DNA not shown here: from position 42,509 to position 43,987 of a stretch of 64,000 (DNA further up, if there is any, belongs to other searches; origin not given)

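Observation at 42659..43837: Thermonuclease domain fused to a TbpB-like handle lipoprotein, inside the conjugative pilus operon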

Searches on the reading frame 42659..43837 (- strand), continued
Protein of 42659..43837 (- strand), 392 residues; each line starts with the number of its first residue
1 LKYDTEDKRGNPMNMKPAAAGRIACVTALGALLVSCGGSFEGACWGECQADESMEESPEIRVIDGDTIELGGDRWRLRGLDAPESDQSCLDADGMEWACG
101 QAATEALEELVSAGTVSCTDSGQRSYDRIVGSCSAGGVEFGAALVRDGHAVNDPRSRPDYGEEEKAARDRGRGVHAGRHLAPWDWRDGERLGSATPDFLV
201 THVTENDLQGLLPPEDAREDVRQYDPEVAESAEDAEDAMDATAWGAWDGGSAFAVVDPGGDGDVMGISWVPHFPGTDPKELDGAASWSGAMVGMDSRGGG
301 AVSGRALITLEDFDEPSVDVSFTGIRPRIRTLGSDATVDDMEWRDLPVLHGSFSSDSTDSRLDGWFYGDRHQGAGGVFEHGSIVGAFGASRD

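Call 77: search_protein_families(library=pfam, proteins=[L012:8142-8930:-, L012:6731-8092:+, L012:11002-12882:-, L012:13354-14736:+, L080:6935-8206:+, L080:8491-9183:-, L080:10904-12805:-, L080:12802-14751:-, L007:7073-9706:+, L007:11714-13198:+], max_evalue=0.001)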
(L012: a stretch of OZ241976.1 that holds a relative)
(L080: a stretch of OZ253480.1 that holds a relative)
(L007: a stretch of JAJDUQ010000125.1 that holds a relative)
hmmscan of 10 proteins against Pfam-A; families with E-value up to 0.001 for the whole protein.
L012:8142-8930:- (262 aa): 2 families
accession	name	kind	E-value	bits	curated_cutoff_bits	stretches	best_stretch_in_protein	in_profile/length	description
PF18912.6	DZR_2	-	9e-11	41.9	27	1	23-84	1-56/56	Double zinc ribbon domain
PF00156.33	Pribosyltran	-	1.7e-05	24.6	26.3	1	201-256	61-122/158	Phosphoribosyl transferase domain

L012:6731-8092:+ (453 aa): 1 family
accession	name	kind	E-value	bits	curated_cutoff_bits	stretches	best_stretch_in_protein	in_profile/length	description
PF00067.27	p450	-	2.1e-87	294.3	22.8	1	13-436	1-446/462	Cytochrome P450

L012:11002-12882:- (626 aa): 3 families
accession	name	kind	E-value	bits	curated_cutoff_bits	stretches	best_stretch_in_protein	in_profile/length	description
PF01977.22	UbiD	-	5.2e-58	196.1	23.3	1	272-464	7-202/206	3-octaprenyl-4-hydroxybenzoate carboxy-lyase Rift-related domain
PF20696.2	UbiD_C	-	1.2e-24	87.2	24.2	1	474-598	5-127/127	3-octaprenyl-4-hydroxybenzoate carboxy-lyase C-terminal domain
PF20695.2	UbiD_N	-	4.8e-15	55.8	24.3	1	188-261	2-78/78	3-octaprenyl-4-hydroxybenzoate carboxy-lyase N-terminal domain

L012:13354-14736:+ (460 aa): 0 families

L080:6935-8206:+ (423 aa): 4 families
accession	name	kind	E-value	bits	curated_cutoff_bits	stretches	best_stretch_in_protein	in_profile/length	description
PF01070.24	FMN_dh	-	1.2e-111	373.6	24.9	1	46-410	2-346/350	FMN-dependent dehydrogenase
PF00478.31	IMPDH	-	1.2e-05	25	25.6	1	320-368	190-238/345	IMP dehydrogenase / GMP reductase domain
PF03060.21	NMO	-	1.6e-05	24.9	28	1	285-376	139-232/331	Nitronate monooxygenase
PF01645.23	Glu_synthase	-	0.0003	20.5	20.4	1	336-372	274-310/369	Conserved region in glutamate synthase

L080:8491-9183:- (230 aa): 0 families

L080:10904-12805:- (633 aa): 2 families
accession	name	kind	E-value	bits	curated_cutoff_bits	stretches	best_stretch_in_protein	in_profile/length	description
PF00664.28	ABC_membrane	-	5.2e-37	128.5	28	1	57-329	4-273/274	ABC transporter transmembrane region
PF00005.33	ABC_tran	-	8e-30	104.7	25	1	392-541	1-137/137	ABC transporter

L080:12802-14751:- (649 aa): 4 families
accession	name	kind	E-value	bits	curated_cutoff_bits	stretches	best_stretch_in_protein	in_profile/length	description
PF00664.28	ABC_membrane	-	4.6e-38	131.9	28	1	67-342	6-274/274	ABC transporter transmembrane region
PF00005.33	ABC_tran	-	7.7e-28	98.2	25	1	406-553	1-135/137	ABC transporter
PF02463.25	SMC_N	-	1.2e-07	31.8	40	1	421-597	29-211/220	RecF/RecN/SMC N terminal domain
PF13191.12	AAA_16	-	0.00011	23.2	32.6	1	414-575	20-162/167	AAA ATPase domain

L007:7073-9706:+ (877 aa): 3 families
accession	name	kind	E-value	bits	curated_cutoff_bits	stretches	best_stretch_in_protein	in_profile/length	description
PF02738.23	MoCoBD_1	-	1.3e-69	234.5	27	1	212-457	2-244/244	Molybdopterin cofactor-binding domain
PF20256.3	MoCoBD_2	-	7.5e-69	232.8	27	1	495-797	12-283/283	Molybdopterin cofactor-binding domain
PF01315.27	Ald_Xan_dh_C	-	1.2e-21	77.5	31.3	1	84-194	1-109/110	Aldehyde oxidase and xanthine dehydrogenase, a/b hammerhead domain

L007:11714-13198:+ (494 aa): 1 family
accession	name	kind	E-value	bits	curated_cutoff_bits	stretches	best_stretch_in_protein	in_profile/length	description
PF01243.27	PNPOx_N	-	6.6e-12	46.3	28.1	1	340-471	3-119/120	Pyridoxamine 5'-phosphate oxidase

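Call 78: search_protein_representatives(alignment_id=A1)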
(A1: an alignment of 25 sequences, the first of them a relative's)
Query: 25 sequences, 360 profile positions. Proteins with E-value up to 0.001 (for the whole library): 35286; up to 1e-10: 11843; up to 1e-30: 1704. The best 150 are listed.
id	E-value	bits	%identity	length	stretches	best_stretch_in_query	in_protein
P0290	0.0e+00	1293.0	-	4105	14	210-359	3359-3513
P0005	7.5e-158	541.6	-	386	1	3-360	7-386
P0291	2.1e-129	448.0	-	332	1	10-359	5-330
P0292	1.7e-113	395.7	-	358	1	12-358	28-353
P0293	2.1e-113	395.4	-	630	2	34-360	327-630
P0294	1.6e-108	379.3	-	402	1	11-359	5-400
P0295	1.5e-87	310.4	-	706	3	247-359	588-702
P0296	1.8e-86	306.8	-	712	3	251-360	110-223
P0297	6.8e-84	298.3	-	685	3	201-359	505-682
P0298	1.6e-83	297.1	-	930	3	171-357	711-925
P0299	6.1e-83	295.2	-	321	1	14-359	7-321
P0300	1.3e-82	294.1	-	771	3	246-359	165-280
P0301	2.0e-82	293.5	-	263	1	90-360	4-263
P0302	2.9e-78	279.8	-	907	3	209-359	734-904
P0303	7.6e-76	271.8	-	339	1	6-360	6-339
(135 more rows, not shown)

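Call 86: search_protein_families(library=padloc, proteins=[P0001], max_evalue=0.001)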
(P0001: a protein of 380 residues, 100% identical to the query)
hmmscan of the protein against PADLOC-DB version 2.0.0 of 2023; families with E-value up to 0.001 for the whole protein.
P0001 (380 aa): 0 families

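Call 88: list_cluster_members(proteins=[P0001, P0009, P0030, P0032, P0035, P0026])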
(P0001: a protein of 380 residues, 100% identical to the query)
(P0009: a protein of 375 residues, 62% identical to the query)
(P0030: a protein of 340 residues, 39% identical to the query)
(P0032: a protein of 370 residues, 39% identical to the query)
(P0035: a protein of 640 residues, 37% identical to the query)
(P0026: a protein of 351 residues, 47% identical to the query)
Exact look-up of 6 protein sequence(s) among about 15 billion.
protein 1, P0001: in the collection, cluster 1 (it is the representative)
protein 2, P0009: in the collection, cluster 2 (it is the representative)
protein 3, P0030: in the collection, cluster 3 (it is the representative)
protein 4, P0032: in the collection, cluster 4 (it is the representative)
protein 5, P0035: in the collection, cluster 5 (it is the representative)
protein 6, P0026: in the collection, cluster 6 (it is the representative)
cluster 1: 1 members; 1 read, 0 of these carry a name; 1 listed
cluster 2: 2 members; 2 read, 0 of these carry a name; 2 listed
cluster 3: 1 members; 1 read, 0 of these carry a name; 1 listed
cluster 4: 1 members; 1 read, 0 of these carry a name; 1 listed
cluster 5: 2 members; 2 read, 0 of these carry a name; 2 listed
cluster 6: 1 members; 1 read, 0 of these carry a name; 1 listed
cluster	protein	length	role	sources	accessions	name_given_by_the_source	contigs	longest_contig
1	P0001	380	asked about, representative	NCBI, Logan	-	-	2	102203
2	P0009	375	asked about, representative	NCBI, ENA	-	-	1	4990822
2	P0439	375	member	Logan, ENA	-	-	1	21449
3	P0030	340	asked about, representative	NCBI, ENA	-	-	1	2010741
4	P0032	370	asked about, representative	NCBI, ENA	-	-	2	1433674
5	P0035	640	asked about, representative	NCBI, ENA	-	-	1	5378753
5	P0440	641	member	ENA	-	-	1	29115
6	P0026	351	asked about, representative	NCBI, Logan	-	-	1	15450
